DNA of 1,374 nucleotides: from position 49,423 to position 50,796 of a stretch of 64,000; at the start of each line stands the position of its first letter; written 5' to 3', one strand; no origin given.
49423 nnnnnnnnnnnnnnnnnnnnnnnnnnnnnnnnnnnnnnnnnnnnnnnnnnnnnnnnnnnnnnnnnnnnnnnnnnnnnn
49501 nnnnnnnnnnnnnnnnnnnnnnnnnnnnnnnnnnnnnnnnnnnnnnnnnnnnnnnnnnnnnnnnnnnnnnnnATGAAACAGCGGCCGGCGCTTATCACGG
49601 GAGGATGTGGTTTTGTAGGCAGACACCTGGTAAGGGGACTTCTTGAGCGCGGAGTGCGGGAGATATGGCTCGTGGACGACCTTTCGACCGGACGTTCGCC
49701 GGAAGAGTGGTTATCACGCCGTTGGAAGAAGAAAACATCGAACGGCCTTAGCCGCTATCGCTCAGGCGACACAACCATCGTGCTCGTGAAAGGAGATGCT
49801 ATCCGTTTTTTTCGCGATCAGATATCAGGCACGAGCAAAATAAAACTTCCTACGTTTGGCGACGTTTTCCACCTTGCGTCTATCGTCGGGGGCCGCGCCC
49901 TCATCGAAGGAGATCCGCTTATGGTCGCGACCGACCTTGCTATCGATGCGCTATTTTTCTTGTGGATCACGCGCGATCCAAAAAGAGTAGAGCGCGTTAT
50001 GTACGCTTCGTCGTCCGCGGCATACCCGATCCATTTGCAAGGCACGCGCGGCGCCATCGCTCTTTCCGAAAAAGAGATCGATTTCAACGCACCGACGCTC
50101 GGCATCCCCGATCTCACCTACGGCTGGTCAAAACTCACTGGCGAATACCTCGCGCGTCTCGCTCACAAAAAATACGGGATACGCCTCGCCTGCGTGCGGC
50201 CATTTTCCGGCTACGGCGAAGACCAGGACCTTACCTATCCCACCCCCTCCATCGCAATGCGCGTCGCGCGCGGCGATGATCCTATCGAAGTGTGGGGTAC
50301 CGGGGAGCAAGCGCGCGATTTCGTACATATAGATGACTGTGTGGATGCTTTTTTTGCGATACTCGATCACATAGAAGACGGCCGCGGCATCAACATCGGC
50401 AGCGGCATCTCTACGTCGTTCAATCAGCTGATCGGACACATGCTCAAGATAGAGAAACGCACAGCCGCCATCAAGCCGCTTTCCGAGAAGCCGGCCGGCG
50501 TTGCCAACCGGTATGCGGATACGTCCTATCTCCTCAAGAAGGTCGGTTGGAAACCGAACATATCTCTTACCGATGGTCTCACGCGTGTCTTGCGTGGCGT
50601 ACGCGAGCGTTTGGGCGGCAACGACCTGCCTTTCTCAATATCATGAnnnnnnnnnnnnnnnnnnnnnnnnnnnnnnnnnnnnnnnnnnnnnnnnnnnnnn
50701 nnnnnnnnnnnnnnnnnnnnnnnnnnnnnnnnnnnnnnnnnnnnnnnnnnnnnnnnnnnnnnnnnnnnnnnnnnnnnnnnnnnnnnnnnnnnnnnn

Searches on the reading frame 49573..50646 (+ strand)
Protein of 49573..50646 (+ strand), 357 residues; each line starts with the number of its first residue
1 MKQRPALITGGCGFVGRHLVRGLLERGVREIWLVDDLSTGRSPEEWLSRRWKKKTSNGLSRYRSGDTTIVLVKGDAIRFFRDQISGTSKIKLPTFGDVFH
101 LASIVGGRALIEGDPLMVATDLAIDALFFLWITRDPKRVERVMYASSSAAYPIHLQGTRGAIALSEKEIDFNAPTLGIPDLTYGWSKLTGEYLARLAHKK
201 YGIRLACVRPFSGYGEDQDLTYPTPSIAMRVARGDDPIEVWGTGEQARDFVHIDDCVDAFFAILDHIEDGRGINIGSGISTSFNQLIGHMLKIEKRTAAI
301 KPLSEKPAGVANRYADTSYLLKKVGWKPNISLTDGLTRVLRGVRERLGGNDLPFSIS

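Call 20: search_protein_families(library=pfam, proteins=[window:49573-50646:+], max_evalue=0.00001)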
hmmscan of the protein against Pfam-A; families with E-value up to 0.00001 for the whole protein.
window:49573-50646:+ (357 aa): 3 families
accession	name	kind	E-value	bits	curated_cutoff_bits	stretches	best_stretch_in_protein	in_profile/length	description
PF01370.27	Epimerase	-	6.2e-32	111.3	20.9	1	6-276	1-240/240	NAD dependent epimerase/dehydratase family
PF16363.11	GDP_Man_Dehyd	-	3.1e-23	83.2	27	1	7-337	1-330/332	GDP-mannose 4,6 dehydratase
PF07993.18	NAD_binding_4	-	7.4e-08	32.3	20.1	0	8-75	1-69/258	Male sterility protein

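Call 22: search_solved_structures(query=window:49573-50646:+, max_evalue=1e-15)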
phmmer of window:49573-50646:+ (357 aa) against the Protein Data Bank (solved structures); distinct sequences matched with E-value up to 1e-15: 16.
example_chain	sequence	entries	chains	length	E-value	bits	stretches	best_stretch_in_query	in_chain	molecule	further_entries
6zl6_A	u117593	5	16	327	4e-22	82.2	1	7-340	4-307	Epimerase domain-containing protein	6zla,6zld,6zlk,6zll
6zlj_A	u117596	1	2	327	1.4e-21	80.4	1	7-340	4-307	Epimerase domain-containing protein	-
4zrm_A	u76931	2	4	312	3.9e-21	79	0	158-344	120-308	UDP-glucose 4-epimerase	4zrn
2c5e_A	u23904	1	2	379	5.8e-21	78.4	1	97-346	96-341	GDP-MANNOSE-3', 5'-EPIMERASE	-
2c59_A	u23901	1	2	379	6e-21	78.3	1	97-346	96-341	GDP-MANNOSE-3', 5'-EPIMERASE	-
2c54_A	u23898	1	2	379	1.6e-20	77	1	97-346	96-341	GDP-MANNOSE-3', 5'-EPIMERASE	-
2c5a_A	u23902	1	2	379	2.1e-20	76.5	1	97-346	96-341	GDP-MANNOSE-3', 5'-EPIMERASE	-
6wjb_A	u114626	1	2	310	3.9e-20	75.7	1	5-342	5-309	NAD-dependent epimerase/dehydratase family protein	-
6dnt_A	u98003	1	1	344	5.9e-20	75.1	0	97-329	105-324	NAD-dependent epimerase/dehydratase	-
8sg0_A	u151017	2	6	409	2e-19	73.4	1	97-346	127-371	GDP-mannose 3,5-epimerase | GDP-mannose 3,5 epimerase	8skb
6wj9_A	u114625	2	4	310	3e-19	72.8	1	5-342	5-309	NAD-dependent epimerase/dehydratase family protein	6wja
8du0_A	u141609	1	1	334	7.1e-17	64.9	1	139-349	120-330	GDP-L-fucose synthase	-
7ll6_A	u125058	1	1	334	7.1e-17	64.9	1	139-349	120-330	GDP-L-fucose synthase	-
6bwl_A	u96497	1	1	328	1.2e-16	64.1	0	179-340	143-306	Pal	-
9rl0_E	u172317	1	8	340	2e-16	63.4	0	7-344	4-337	CDP-tyvelose 2-epimerase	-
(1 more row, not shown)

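Call 31: search_protein_families(library=ncbifam, proteins=[window:49573-50646:+], max_evalue=1e-20)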
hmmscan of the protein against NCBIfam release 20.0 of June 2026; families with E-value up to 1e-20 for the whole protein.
window:49573-50646:+ (357 aa): 2 families
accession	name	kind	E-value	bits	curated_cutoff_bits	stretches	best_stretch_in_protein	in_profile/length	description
TIGR01181.1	dTDP_gluc_dehyt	equivalog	1.6e-21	76.7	365.1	0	169-339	137-307/321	dTDP-glucose 4,6-dehydratase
NF047922.1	GDPFucSynFcl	equivalog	4.5e-21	75.6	500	0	137-339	95-297/308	GDP-L-fucose synthase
